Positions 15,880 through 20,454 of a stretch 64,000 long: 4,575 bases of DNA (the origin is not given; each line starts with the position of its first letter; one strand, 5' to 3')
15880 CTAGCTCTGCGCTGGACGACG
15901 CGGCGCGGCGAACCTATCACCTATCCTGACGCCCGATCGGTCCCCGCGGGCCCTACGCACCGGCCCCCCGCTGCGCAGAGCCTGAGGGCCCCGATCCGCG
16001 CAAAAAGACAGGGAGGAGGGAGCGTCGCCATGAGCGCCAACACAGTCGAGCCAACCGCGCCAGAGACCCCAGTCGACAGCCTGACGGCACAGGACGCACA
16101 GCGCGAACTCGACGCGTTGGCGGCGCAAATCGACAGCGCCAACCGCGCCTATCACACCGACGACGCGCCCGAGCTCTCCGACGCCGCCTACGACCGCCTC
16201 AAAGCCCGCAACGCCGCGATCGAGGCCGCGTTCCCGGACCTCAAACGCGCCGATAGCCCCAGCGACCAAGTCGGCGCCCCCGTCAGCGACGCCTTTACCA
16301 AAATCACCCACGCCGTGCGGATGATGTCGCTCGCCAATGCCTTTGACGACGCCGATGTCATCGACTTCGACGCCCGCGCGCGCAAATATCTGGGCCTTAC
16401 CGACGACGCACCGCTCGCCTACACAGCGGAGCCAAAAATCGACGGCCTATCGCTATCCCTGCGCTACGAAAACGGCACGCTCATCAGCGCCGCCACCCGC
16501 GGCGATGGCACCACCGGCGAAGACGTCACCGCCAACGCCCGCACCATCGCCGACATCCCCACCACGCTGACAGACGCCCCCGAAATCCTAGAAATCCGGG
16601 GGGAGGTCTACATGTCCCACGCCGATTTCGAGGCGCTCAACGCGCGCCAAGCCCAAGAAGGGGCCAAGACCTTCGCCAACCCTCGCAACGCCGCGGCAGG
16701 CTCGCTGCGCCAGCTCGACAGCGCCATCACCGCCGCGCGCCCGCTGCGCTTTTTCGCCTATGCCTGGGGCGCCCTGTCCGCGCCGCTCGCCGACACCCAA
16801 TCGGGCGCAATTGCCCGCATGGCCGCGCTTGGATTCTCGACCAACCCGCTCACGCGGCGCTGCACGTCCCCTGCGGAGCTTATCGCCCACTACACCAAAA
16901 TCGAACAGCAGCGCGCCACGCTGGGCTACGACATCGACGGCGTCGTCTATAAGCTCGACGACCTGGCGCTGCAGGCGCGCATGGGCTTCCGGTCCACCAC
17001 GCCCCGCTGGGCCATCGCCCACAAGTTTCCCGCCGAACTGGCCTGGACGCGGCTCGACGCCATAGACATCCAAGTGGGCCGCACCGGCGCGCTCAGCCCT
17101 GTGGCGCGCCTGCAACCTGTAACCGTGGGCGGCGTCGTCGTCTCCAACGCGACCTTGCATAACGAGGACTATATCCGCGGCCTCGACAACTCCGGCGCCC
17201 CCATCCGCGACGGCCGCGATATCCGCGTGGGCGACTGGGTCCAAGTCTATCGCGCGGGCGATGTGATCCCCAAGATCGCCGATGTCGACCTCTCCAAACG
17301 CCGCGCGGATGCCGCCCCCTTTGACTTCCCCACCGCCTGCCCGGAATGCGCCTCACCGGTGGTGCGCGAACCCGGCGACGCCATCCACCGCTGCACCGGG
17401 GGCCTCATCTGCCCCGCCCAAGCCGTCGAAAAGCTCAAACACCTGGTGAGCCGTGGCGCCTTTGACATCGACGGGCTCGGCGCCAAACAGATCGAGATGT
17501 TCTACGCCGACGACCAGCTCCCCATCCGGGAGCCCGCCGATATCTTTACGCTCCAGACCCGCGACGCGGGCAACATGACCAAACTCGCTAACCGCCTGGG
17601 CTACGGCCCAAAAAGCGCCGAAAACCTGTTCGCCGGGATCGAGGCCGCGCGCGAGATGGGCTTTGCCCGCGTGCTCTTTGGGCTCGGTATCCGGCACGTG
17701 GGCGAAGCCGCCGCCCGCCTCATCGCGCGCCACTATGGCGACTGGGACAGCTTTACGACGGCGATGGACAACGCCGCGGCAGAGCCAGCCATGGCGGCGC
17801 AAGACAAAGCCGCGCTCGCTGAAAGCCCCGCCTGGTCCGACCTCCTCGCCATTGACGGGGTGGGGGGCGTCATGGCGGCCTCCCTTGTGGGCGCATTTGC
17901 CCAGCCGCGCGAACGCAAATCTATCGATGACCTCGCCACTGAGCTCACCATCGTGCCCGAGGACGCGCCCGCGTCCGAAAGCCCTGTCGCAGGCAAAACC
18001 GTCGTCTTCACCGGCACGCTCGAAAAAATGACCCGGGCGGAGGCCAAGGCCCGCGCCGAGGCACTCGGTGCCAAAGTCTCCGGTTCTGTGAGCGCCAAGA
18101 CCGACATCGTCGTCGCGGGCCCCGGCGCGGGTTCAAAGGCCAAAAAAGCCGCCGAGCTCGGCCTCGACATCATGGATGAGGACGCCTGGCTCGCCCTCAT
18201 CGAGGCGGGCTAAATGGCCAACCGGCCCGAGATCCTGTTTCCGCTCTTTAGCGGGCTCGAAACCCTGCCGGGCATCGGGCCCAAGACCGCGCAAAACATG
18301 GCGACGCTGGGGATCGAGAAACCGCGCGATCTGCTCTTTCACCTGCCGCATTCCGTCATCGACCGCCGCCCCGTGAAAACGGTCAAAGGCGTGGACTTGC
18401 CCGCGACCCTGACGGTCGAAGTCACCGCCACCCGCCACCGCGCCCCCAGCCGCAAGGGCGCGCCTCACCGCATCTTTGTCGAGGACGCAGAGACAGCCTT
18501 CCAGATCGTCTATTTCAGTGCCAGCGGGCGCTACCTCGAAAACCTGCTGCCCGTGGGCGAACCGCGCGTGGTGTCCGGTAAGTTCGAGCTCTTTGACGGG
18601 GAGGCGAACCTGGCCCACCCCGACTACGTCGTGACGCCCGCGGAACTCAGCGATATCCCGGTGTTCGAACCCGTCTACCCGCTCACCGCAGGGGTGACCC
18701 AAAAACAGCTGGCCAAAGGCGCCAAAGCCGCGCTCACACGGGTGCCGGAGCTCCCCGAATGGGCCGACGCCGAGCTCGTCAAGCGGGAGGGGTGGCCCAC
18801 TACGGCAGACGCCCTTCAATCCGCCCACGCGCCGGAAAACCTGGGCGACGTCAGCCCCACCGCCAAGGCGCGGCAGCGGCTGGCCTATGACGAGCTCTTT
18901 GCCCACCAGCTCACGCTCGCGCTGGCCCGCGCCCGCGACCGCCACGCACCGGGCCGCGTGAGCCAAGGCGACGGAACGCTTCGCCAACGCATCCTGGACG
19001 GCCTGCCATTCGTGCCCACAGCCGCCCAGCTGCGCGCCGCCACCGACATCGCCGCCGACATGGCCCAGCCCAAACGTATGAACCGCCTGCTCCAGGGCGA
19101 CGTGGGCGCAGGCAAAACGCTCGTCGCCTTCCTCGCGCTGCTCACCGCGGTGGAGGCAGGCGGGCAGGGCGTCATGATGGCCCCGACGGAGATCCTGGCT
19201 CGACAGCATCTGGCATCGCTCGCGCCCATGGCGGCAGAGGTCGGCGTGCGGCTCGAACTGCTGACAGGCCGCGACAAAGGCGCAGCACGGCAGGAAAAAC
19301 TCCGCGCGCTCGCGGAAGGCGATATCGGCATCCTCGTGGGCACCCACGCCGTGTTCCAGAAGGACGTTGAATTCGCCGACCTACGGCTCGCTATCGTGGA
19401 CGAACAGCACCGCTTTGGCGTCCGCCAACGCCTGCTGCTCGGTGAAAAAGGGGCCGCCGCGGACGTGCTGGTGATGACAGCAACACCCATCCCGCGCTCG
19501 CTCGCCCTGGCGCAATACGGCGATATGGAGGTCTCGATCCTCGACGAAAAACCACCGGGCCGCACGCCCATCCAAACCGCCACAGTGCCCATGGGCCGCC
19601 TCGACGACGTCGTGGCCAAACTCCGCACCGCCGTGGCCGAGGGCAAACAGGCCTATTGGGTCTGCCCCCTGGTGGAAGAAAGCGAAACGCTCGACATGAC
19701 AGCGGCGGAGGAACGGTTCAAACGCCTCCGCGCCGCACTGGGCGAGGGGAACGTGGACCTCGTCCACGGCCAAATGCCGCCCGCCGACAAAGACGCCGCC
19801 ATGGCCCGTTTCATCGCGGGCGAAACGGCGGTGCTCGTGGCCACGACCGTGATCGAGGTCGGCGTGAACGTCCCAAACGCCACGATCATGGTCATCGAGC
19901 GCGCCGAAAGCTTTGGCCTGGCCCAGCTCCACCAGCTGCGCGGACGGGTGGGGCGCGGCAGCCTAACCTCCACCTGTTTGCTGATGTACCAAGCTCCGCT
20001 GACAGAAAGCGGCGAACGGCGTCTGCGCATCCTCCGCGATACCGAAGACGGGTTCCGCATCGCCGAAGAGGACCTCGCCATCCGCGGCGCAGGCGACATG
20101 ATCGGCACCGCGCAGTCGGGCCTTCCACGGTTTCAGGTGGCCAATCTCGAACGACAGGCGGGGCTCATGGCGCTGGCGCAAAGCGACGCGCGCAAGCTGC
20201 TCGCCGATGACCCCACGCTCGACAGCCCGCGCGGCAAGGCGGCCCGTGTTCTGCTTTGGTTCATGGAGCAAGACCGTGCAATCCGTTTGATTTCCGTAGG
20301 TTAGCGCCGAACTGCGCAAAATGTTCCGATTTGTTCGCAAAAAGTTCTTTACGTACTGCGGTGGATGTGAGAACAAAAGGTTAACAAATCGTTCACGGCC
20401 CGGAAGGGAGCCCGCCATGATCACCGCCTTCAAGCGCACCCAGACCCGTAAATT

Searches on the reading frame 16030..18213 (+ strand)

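Call 7: search_protein_families(library=pfam, proteins=[window:16030-18213:+], max_evalue=0.01)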
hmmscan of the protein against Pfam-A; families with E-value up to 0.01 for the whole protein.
window:16030-18213:+ (727 aa): 6 families
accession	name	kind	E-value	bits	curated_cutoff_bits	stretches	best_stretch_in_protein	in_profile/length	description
PF01653.23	DNA_ligase_aden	-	1.7e-92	310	27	1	88-336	3-253/253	NAD-dependent DNA ligase adenylation domain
PF03120.22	DNA_ligase_OB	-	1.6e-28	98.8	32.9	1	340-427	2-78/79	NAD-dependent DNA ligase OB-fold domain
PF00533.33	BRCT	-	1.6e-12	47.9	21.3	1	650-724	3-78/78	BRCA1 C Terminus (BRCT) domain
PF12826.13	HHH_2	-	3.4e-12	46.8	27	1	547-578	1-32/64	Helix-hairpin-helix motif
PF03119.21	DNA_ligase_ZBD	-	1.4e-10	41.3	25.8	1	437-463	2-27/27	NAD-dependent DNA ligase C4 zinc finger domain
PF12738.14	PTCB-BRCT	-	0.00072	20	22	1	661-715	6-59/63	twin BRCT domain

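Call 8: search_protein_families(library=ncbifam, proteins=[window:16030-18213:+], max_evalue=0.01)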
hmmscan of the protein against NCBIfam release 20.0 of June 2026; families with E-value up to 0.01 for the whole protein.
window:16030-18213:+ (727 aa): 8 families
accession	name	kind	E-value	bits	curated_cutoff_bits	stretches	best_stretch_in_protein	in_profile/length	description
NF005932.1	PRK07956.1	equivalog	6.7e-246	817.9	369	1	26-724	2-664/664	NAD-dependent DNA ligase LigA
TIGR00575.1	dnlj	equivalog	1.1e-217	724.5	444.45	1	30-720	1-652/652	NAD-dependent DNA ligase LigA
NF010931.0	PRK14351.1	equivalog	4e-163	544.6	1051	1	12-725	21-683/692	NAD-dependent DNA ligase LigA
NF010930.0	PRK14350.1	equivalog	3.9e-102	342.7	652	1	21-716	3-657/669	NAD-dependent DNA ligase LigA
NF005987.0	PRK08097.1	equivalog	5.1e-46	157.3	498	1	17-568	24-510/562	NAD-dependent DNA ligase LigB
NF004844.0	PRK06195.1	equivalog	4e-09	36.3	373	1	648-698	216-266/309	DNA polymerase III subunit epsilon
NF047932.1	antiphage_GapS2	exception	0.0002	21.7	330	1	653-715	122-187/189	anti-phage protein GapS2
NF004719.0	PRK06063.1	equivalog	0.0017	17.3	389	1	653-725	234-307/331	DEDDh family exonuclease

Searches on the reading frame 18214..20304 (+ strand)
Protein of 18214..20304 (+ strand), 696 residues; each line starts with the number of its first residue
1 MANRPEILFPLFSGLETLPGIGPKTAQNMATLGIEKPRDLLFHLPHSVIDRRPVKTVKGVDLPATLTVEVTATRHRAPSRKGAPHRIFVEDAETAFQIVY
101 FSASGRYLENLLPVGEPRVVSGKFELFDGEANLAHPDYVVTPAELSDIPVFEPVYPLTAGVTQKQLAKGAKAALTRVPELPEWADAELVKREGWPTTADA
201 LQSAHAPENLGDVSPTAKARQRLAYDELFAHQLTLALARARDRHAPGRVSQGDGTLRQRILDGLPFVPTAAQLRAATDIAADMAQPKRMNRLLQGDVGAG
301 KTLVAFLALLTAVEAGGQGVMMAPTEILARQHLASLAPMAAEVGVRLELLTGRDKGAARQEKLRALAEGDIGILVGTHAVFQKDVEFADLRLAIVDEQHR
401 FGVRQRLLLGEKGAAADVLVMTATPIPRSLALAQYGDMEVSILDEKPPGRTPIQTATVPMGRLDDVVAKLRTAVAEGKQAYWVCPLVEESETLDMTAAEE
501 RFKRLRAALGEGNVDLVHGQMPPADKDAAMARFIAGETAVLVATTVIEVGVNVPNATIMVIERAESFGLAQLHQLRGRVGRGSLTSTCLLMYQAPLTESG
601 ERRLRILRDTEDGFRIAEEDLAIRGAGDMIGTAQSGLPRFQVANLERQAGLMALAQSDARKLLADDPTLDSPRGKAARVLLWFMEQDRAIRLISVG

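Call 7: search_protein_families(library=pfam, proteins=[window:18214-20304:+], max_evalue=0.01)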
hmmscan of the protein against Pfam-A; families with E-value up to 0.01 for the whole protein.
window:18214-20304:+ (696 aa): 10 families
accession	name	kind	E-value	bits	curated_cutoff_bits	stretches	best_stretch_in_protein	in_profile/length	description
PF00270.35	DEAD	-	1.8e-21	77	26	1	287-429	13-163/167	DEAD/DEAH box helicase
PF00271.37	Helicase_C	-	2.5e-19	70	23.5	1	473-581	11-108/110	Helicase conserved C-terminal domain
PF19833.4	RecG_dom3_C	-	1.7e-12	47.7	26.8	1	610-673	1-65/87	ATP-dependent DNA helicase RecG, domain 3, C-terminal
PF04851.21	ResIII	-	4.5e-07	30.3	22.5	1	269-425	5-162/164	Type III restriction enzyme, res subunit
PF17191.10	RecG_wedge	-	1.5e-06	28.3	23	1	20-176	7-161/162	RecG wedge domain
PF21176.3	RecR_HhH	-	5.5e-06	26.5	27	1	14-44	7-37/45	RecR, helix-hairpin-helix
PF11731.14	Cdd1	-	3.3e-05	24.4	25.5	1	14-54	7-47/86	Pathogenicity locus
PF22590.2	Cas3-like_C_2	-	0.00022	21.9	27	1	497-581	14-103/106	CRISPR-associated nuclease/helicase Cas3, C-terminal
PF14520.12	HHH_5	-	0.00073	20.4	27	1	12-41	1-30/57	Helix-hairpin-helix domain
PF00633.29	HHH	-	0.0039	17.4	24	0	14-27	12-25/30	Helix-hairpin-helix motif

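Call 8: search_protein_families(library=ncbifam, proteins=[window:18214-20304:+], max_evalue=0.01)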
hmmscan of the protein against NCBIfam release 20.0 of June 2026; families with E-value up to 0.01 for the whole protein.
window:18214-20304:+ (696 aa): 34 families (the best 25 are shown)
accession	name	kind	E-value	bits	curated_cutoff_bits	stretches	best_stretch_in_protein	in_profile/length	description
NF008164.0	PRK10917.1-2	equivalog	0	1095.9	785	1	2-696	2-704/704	ATP-dependent DNA helicase RecG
NF008168.0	PRK10917.2-2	equivalog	7.6e-223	742.1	718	1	14-678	112-778/795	ATP-dependent DNA helicase RecG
NF008165.0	PRK10917.1-3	equivalog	1.2e-218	728.1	711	1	14-675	9-672/692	ATP-dependent DNA helicase RecG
NF008163.0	PRK10917.1-1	equivalog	3.7e-206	686.5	796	1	15-668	11-673/692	ATP-dependent DNA helicase RecG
TIGR00643.1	recG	equivalog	1.7e-200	668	659.4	1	33-658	2-628/629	ATP-dependent DNA helicase RecG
NF008166.0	PRK10917.1-4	equivalog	8.6e-183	609.2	864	1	24-669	22-687/705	ATP-dependent DNA helicase RecG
NF008170.0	PRK10917.2-4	equivalog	1.1e-180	602.4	975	1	12-671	130-804/826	ATP-dependent DNA helicase RecG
NF008167.0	PRK10917.2-1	equivalog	3.7e-154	514.7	995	2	151-689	170-738/744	ATP-dependent DNA helicase RecG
TIGR00580.2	mfd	equivalog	4.3e-105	353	800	1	236-636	403-798/907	transcription-repair coupling factor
NF008169.0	PRK10917.2-3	equivalog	3.3e-81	273.7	555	1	24-659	6-603/610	ATP-dependent DNA helicase RecG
NF007966.0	PRK10689.1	equivalog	1e-75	255.3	1329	1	249-636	582-965/1148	transcription-repair coupling factor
NF010337.0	PRK13766.1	equivalog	6.2e-11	41.1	610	1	295-400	37-143/781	Hef nuclease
NF004070.0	PRK05580.2-2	equivalog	1.4e-10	40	921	1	270-405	199-329/729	primosomal protein N'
TIGR00595.1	priA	equivalog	1.2e-08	34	230.35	1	292-406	1-110/509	replication restart helicase PriA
TIGR02621.3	cas3_GSU0051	exception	1.5e-08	33.9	400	1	410-583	197-374/854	type I-G CRISPR-associated helicase/endonuclease Cas3g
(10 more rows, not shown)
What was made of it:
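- Checked: recG (NCBIfam RecG, 1096 bits, call 8) stops at 20302-20304.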

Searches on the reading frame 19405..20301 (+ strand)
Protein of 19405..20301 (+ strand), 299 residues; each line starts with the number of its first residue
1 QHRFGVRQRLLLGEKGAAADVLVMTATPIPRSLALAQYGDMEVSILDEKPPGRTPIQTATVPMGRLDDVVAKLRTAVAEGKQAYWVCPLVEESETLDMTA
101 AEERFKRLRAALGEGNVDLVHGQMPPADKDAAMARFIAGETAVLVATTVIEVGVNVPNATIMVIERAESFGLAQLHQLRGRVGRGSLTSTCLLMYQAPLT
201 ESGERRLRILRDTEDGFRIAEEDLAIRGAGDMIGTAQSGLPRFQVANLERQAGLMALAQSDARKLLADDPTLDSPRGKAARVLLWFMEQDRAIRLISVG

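Call 10: find_related_loci(query=window:19405-20301:+, collection=genome_contigs, flank=3000)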
Query window:19405-20301:+ (299 aa) in genome_contigs; peptide patterns used: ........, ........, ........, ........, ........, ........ (x = any residue, [..] = any of these).
600 stretches matched a pattern (row limit reached: there are more); 580 encode a relative of the query (tblastn E <= 1e-3); the best 80 are kept; 80 distinct loci.
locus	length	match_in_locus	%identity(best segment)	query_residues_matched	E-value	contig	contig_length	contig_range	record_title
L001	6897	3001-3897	84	1-299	3e-168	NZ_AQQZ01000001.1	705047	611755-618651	Pseudaestuariivita atlantica strain 22II-S11-z3 contig1, whole genome shotgun sequence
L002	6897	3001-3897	82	1-299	7e-168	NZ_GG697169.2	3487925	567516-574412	Thalassobium sp. R2A62 scf_1112329232034, whole genome shotgun sequence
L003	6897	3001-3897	84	1-299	5e-167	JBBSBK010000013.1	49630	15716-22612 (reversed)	MAG: Rhodobacterales bacterium isolate La6_metabat2.122 La6_metabat2.122_K_1090134_L_49630_cov_19.7973, whole genome sho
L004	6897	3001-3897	83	1-299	8e-167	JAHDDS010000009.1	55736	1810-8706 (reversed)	MAG: Planktomarina sp. isolate MAG-163 RZ_1563, whole genome shotgun sequence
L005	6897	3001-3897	82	1-299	4e-166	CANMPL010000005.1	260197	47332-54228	uncultured Rhodobacteraceae bacterium isolate 970.fasta genome assembly, contig: NODE_5, whole genome shotgun sequence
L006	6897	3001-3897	82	1-299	1e-165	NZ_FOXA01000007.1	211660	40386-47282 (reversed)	Tranquillimonas alkanivorans strain DSM 19547, whole genome shotgun sequence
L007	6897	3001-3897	83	1-299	7e-166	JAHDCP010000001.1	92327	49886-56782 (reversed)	MAG: Planktomarina sp. isolate MAG-137 RZ_656, whole genome shotgun sequence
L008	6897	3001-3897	81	1-299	1e-165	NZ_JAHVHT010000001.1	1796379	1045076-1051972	Tateyamaria omphalii strain DP5N21-5 DP5N21-5_ctg001, whole genome shotgun sequence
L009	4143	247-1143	82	1-299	4e-169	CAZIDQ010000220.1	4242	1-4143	MAG TPA_asm: uncultured Marinosulfonomonas sp. isolate binchicken_co67_135 genome assembly, contig: NODE_26691_length_42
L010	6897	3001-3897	80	1-299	6e-164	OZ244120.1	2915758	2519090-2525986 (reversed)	MAG: Marivivens sp. isolate 7edb65c0-34d5-4426-9061-624d421b23b0 genome assembly, chromosome: 1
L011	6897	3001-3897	80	1-299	2e-163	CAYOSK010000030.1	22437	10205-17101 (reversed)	MAG TPA_asm: uncultured Octadecabacter sp. isolate SRP065251_co2_77 genome assembly, contig: NODE_1150_length_22437_cov_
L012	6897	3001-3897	81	1-299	2e-163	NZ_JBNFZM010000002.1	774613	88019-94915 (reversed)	Tateyamaria sp. 1078 NODE_2_length_774613_cov_170.536197, whole genome shotgun sequence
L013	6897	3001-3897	81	1-299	2e-163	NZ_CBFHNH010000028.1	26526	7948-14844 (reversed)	MAG: Pseudooctadecabacter sp. isolate AGTU_94_bin_27_indper AGTU_94_bin_27_indper_c28, whole genome shotgun sequence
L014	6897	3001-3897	81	1-299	4e-163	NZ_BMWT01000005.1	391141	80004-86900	Tateyamaria omphalii strain KCTC 12333 sequence05, whole genome shotgun sequence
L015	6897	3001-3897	81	1-299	6e-163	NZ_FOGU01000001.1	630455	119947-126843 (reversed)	Tranquillimonas rosea strain DSM 23042, whole genome shotgun sequence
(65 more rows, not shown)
